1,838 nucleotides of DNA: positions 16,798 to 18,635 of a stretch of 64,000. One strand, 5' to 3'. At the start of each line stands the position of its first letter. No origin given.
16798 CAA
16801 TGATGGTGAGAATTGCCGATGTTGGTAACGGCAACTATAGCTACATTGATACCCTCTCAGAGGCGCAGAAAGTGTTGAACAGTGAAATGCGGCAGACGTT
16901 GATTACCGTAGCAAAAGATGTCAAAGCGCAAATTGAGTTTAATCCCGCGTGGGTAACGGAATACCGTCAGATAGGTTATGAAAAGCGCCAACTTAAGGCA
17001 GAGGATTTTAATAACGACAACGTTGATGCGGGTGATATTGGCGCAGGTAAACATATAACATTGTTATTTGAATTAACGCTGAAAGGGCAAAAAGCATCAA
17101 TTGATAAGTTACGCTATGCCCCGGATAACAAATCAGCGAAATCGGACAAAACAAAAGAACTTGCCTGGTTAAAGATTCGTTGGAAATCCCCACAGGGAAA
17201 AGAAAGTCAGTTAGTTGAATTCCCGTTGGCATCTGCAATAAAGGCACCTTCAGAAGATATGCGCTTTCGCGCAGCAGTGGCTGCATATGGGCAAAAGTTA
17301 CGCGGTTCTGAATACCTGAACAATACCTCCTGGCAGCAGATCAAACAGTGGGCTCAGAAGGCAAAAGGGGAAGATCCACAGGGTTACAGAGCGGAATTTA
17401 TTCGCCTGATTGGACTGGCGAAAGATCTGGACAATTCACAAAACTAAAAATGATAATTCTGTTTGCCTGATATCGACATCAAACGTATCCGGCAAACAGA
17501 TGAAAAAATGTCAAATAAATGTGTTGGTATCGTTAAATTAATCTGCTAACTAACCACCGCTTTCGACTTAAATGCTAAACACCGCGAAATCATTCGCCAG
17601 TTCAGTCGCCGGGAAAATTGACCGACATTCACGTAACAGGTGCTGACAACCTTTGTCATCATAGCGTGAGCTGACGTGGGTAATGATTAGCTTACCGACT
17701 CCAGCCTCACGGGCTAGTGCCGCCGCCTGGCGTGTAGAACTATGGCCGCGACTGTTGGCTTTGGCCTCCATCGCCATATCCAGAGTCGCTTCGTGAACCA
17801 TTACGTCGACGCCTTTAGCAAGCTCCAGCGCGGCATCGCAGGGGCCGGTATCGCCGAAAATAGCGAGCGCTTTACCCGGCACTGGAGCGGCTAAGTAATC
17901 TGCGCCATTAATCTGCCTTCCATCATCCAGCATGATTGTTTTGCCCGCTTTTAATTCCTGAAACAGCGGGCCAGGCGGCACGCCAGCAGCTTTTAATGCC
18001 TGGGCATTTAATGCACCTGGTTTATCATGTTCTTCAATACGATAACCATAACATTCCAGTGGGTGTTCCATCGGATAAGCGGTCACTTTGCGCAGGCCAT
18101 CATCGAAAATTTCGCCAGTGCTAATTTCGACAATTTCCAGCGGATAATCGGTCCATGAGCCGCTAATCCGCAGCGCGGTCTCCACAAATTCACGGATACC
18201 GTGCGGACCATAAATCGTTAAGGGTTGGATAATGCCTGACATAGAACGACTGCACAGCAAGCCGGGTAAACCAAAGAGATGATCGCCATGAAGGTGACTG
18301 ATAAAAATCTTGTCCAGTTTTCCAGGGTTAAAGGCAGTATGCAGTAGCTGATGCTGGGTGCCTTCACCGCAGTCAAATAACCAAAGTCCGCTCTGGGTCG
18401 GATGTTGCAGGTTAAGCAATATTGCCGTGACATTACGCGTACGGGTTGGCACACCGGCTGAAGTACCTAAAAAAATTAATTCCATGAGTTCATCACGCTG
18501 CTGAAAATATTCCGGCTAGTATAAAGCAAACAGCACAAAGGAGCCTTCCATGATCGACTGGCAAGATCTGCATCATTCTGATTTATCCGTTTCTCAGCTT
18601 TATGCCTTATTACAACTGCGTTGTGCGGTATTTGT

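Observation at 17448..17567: elaD (deubiquitinase) is absent between yfbK and rbn; the 120-bp spacer holds a 10-bp inverted repeat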

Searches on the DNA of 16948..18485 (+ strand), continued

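Call 27: search_rna_families(source=window, start=17300, end=17700, threshold=evalue, max_evalue=1)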
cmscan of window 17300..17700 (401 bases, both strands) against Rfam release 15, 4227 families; matches with E-value up to 1: 0.
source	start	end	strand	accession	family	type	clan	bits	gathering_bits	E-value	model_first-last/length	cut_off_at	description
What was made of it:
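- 17448..17567 (.): 120-bp intergenic spacer between the convergent genes yfbK and rbn (35% GC), with no annotated feature. No Rfam match at E <= 1 (call 27).
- On Described structured RNA family (Rfam 15): No match with E <= 1 in 17300-17700 on either strand (call 27).
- It matches no Rfam family (call 27).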

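Call 32: get_annotated_region(hit=H71, flank=4000)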
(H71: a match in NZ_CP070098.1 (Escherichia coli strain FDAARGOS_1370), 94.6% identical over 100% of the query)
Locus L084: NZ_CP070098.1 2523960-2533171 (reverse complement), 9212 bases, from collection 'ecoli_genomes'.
description: Escherichia coli strain FDAARGOS_1370 chromosome, complete genome
organism: Escherichia coli strain FDAARGOS_1370 (NCBI taxid 562)
replicon: chromosome; assembly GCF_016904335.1
host: Homo sapiens; source: missing; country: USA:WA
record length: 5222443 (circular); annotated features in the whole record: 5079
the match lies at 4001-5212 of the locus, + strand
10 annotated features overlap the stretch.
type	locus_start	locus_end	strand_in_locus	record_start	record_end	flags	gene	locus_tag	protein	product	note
CDS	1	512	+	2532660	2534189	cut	nuoM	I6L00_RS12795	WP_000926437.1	NADH-quinone oxidoreductase subunit M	-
CDS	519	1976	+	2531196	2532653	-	nuoN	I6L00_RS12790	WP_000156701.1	NADH-quinone oxidoreductase subunit NuoN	-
CDS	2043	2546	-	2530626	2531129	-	yfbM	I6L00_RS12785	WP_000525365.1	YfbM family protein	-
CDS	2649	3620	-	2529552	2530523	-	yfbL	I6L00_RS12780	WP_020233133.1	M28 family metallopeptidase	-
CDS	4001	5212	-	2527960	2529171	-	elaD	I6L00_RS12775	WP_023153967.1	ElaD/SseL family deubiquitinase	-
CDS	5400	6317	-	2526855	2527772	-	rbn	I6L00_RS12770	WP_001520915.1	ribonuclease BN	-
CDS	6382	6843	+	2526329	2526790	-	elaA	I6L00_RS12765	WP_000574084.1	GNAT family N-acetyltransferase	-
CDS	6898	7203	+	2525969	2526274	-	elaB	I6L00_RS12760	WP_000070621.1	stress response protein ElaB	-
CDS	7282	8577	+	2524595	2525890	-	menF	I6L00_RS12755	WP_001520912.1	isochorismate synthase MenF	-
CDS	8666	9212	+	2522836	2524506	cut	menD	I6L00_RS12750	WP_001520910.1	2-succinyl-5-enolpyruvyl-6-hydroxy-3-cyclohexene-1-carboxylic-acid synthase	-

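Call 33: get_annotated_region(hit=H73, flank=4000)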
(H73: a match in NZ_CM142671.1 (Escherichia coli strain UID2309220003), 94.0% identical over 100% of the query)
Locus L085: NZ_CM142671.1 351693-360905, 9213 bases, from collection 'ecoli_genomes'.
description: Escherichia coli strain UID2309220003 chromosome, whole genome shotgun sequence
organism: Escherichia coli strain UID2309220003 (NCBI taxid 562)
replicon: chromosome; assembly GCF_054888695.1
host: Homo sapiens; source: urine; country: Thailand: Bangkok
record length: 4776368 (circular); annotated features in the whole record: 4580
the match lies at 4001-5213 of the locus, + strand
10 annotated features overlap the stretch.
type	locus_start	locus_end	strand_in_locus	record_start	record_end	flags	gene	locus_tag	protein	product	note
CDS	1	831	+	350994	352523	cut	nuoM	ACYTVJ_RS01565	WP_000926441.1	NADH-quinone oxidoreductase subunit M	-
CDS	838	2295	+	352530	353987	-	nuoN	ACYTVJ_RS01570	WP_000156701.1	NADH-quinone oxidoreductase subunit NuoN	-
CDS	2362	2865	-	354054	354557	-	yfbM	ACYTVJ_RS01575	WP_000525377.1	YfbM family protein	-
CDS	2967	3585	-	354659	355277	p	-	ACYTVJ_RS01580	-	zinc-binding metallopeptidase family protein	frameshifted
CDS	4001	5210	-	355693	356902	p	elaD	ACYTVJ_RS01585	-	ElaD/SseL family deubiquitinase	frameshifted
CDS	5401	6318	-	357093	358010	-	rbn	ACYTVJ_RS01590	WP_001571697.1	ribonuclease BN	-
CDS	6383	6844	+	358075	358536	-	elaA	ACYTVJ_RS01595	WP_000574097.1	GNAT family N-acetyltransferase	-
CDS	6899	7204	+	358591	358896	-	elaB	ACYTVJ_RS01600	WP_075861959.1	stress response protein ElaB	-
CDS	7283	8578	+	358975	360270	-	menF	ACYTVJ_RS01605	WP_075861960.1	isochorismate synthase MenF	-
CDS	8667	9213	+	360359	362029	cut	menD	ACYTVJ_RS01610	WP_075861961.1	2-succinyl-5-enolpyruvyl-6-hydroxy-3-cyclohexene-1-carboxylic-acid synthase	-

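Call 34: get_annotated_region(hit=H67, flank=4000)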
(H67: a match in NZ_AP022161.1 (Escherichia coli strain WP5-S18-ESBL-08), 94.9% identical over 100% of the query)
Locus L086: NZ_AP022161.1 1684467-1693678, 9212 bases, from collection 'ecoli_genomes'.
description: Escherichia coli strain WP5-S18-ESBL-08 chromosome, complete genome
organism: Escherichia coli strain WP5-S18-ESBL-08 (NCBI taxid 562)
replicon: chromosome; assembly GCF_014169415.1
host: -; source: -; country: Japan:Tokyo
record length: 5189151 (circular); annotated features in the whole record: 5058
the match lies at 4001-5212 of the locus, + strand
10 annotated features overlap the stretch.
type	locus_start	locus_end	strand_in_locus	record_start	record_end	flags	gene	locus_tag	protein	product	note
CDS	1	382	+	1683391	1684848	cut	nuoN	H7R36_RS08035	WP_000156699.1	NADH-quinone oxidoreductase subunit NuoN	-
CDS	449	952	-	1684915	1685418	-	yfbM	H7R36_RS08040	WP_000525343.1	YfbM family protein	-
CDS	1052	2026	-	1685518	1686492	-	yfbL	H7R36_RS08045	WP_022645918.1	M28 family metallopeptidase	-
CDS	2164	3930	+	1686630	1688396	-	yfbK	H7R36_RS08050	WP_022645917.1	vWA domain-containing protein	-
CDS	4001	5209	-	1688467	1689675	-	elaD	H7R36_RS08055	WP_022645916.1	deubiquitinase ElaD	-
CDS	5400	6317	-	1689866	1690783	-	rbn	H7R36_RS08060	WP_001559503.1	ribonuclease BN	-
CDS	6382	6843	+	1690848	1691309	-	elaA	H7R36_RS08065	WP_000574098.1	GNAT family N-acetyltransferase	-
CDS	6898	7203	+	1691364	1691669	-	elaB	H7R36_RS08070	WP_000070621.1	stress response protein ElaB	-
CDS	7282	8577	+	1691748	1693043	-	menF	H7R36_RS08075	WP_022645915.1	isochorismate synthase MenF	-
CDS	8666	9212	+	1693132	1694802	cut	menD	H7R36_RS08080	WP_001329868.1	2-succinyl-5-enolpyruvyl-6-hydroxy-3-cyclohexene-1-carboxylic-acid synthase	-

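Call 35: get_annotated_region(hit=H76, flank=4000)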
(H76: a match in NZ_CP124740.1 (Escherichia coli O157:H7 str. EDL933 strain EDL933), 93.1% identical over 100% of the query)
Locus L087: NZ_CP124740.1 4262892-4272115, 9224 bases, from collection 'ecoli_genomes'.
description: Escherichia coli O157:H7 str. EDL933 chromosome, complete genome
organism: Escherichia coli O157:H7 str. EDL933 strain EDL933 (NCBI taxid 155864)
replicon: chromosome; assembly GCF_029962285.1
host: Homo sapiens; source: feces; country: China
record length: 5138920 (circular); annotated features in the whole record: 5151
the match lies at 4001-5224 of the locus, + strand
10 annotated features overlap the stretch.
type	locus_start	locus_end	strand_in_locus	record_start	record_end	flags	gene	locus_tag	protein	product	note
CDS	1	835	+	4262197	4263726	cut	nuoM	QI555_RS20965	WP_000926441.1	NADH-quinone oxidoreductase subunit M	-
CDS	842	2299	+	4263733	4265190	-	nuoN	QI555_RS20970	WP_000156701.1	NADH-quinone oxidoreductase subunit NuoN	-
CDS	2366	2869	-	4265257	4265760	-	yfbM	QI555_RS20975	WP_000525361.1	YfbM family protein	-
CDS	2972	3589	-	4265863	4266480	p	-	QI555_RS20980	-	hypothetical protein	frameshifted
CDS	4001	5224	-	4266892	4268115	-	-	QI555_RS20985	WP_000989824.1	ElaD/SseL family deubiquitinase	-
CDS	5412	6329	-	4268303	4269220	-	rbn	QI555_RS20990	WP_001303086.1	ribonuclease BN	-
CDS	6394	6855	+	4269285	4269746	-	elaA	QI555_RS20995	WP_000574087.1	GNAT family N-acetyltransferase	-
CDS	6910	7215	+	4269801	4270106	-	elaB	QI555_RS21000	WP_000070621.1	stress response protein ElaB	-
CDS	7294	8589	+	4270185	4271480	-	menF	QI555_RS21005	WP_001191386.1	isochorismate synthase MenF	-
CDS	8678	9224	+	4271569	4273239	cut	menD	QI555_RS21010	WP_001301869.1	2-succinyl-5-enolpyruvyl-6-hydroxy-3-cyclohexene-1-carboxylic-acid synthase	-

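Call 36: get_annotated_region(hit=H78, flank=4000)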
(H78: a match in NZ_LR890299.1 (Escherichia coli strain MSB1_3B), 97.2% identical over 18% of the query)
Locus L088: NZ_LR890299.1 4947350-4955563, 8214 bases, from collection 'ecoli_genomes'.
description: Escherichia coli strain MSB1_3B isolate MSB1_3B chromosome 1, complete sequence
organism: Escherichia coli strain MSB1_3B (NCBI taxid 562)
replicon: chromosome; assembly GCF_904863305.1
host: Homo sapiens; source: rectal swab; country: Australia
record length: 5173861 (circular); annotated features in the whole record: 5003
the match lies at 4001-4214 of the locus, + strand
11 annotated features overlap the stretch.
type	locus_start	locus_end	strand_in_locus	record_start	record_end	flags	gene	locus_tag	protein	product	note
CDS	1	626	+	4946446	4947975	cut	nuoM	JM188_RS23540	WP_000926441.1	NADH-quinone oxidoreductase subunit M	-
CDS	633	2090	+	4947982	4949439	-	nuoN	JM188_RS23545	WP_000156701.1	NADH-quinone oxidoreductase subunit NuoN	-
CDS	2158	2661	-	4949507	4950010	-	yfbM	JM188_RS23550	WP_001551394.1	YfbM family protein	-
CDS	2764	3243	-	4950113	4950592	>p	-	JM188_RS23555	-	M28 family peptidase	incomplete; partial in the middle of a contig; missing N-terminus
CDS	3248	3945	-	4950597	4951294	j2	-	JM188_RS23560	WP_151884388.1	IS1 family transposase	programmed frameshift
CDS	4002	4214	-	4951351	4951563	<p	-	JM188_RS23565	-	deubiquitinase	ElaD; specific cysteine protease which targets ubiquitin and ubiquitin-like proteins covalently bound to target ...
CDS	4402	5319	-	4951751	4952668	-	rbn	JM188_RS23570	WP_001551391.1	ribonuclease BN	-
CDS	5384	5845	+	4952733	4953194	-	elaA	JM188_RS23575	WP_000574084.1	GNAT family N-acetyltransferase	-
CDS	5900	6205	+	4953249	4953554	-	elaB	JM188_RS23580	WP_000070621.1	stress response protein ElaB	-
CDS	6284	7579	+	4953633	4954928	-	menF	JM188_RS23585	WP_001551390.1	isochorismate synthase MenF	-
CDS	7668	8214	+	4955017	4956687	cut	menD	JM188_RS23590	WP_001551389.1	2-succinyl-5-enolpyruvyl-6-hydroxy-3-cyclohexene-1-carboxylic-acid synthase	-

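Call 39: search_dna_similar(query=L002:4650-5003:+, collection=ecoli_genomes, mode=distant, max_rows=60, rows=spread)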
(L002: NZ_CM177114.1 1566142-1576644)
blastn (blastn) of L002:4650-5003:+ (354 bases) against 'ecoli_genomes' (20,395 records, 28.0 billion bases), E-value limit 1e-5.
Records with a match: 4492; places in all: 7088; records where one place covers at least 80% of the query: 4457.
Genomes with a match: 4491 of 5426; with a place that covers at least 80% of the query: 4456. Places per genome that has any: lowest 1, median 2, highest 3. On chromosomes: 7087 places; on plasmids: 1.
Best place of each record, by identity: >=99% 117; 95-99% 4202; 90-95% 171; 80-90% 2.
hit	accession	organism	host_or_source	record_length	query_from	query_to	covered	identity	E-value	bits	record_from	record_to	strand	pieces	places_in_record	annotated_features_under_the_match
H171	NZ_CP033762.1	Escherichia coli strain FDAARGOS_536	Homo sapiens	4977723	1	354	100%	100.0%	2e-180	639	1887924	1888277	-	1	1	deubiquitinase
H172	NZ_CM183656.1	Escherichia coli strain GmF067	Homo sapiens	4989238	1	354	100%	100.0%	2e-180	639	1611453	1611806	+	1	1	deubiquitinase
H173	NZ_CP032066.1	Escherichia coli strain E166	Avian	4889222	1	354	100%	97.7%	2e-169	603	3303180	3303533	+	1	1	deubiquitinase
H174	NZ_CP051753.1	Escherichia coli strain SCU-102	Homo sapiens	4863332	57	354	84%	97.3%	4e-139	502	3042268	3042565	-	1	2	elaD: deubiquitinase ElaD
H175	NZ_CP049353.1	Escherichia coli strain T28R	pet dog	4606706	55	354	85%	96.0%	1e-134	488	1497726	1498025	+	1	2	elaD: deubiquitinase ElaD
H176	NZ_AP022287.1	Escherichia coli strain WP9-S17-ESBL-11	-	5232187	57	354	84%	96.6%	2e-136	493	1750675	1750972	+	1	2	elaD: deubiquitinase ElaD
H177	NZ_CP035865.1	Escherichia coli strain E275 a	Homo sapiens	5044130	57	354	84%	96.6%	2e-136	493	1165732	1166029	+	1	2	elaD: deubiquitinase ElaD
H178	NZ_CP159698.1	Escherichia coli strain Z142-2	hospital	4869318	57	354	84%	96.6%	2e-136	493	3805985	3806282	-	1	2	elaD: deubiquitinase ElaD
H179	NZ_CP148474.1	Escherichia coli strain Z1323CEC0005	Chicken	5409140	57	354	84%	96.6%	2e-136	493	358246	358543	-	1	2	elaD: deubiquitinase ElaD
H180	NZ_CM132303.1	Escherichia coli strain 2020N08-094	Homo sapiens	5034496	57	354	84%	96.6%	2e-136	493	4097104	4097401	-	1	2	elaD: deubiquitinase ElaD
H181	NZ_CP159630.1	Escherichia coli strain Z217-2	hospital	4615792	55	354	85%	95.7%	4e-133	483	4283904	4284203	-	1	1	elaD: deubiquitinase ElaD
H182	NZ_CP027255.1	Escherichia coli strain EC11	cow dung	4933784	57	354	84%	96.3%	1e-134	489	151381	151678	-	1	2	elaD: deubiquitinase ElaD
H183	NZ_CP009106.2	Escherichia coli strain 94-3024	human stool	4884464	57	354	84%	96.3%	1e-134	489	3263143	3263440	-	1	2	elaD: deubiquitinase ElaD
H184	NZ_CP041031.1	Escherichia coli strain PT109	Canis lupus familiaris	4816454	57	354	84%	96.3%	1e-134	489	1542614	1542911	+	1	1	elaD: deubiquitinase ElaD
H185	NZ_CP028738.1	Escherichia coli strain A38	Petrogale lateralis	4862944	57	354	84%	96.3%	1e-134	489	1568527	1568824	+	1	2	elaD: deubiquitinase ElaD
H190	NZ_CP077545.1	Escherichia coli O111:H8 strain 08-4347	Homo sapiens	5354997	57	354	84%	96.3%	1e-134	489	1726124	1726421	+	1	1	elaD: deubiquitinase ElaD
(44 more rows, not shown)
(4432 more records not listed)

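Call 54: get_annotated_region(hit=H2, flank=4500)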
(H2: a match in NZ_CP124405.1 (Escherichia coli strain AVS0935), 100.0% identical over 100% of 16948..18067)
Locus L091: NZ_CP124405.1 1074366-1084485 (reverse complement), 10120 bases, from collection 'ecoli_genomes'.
description: Escherichia coli strain AVS0935 chromosome, complete genome
organism: Escherichia coli strain AVS0935 (NCBI taxid 562)
replicon: chromosome; assembly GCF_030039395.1
host: -; source: environmental: river near WWTP effluent; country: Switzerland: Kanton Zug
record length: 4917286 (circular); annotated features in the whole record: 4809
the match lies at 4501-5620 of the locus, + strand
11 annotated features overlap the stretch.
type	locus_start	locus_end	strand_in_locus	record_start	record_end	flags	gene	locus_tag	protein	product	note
CDS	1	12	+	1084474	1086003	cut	nuoM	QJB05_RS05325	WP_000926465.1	NADH-quinone oxidoreductase subunit M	-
CDS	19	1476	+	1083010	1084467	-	nuoN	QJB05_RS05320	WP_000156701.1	NADH-quinone oxidoreductase subunit NuoN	-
CDS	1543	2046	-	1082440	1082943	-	yfbM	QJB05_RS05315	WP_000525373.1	YfbM family protein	-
CDS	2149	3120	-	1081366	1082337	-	yfbL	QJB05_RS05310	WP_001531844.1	M28 family metallopeptidase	-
CDS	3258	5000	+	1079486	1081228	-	yfbK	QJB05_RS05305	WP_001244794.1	vWA domain-containing protein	-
CDS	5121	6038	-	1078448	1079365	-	rbn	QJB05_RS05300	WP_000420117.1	ribonuclease BN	-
CDS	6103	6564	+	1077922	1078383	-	elaA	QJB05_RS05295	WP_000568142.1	GNAT family N-acetyltransferase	-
CDS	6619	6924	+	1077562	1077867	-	elaB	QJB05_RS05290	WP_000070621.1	stress response protein ElaB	-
CDS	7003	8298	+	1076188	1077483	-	menF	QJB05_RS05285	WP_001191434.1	isochorismate synthase MenF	-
CDS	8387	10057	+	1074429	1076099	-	menD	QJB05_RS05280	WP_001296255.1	2-succinyl-5-enolpyruvyl-6-hydroxy-3-cyclohexene-1-carboxylic-acid synthase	-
CDS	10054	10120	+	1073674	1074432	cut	menH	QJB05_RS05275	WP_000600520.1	2-succinyl-6-hydroxy-2,4-cyclohexadiene-1-carboxylate synthase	-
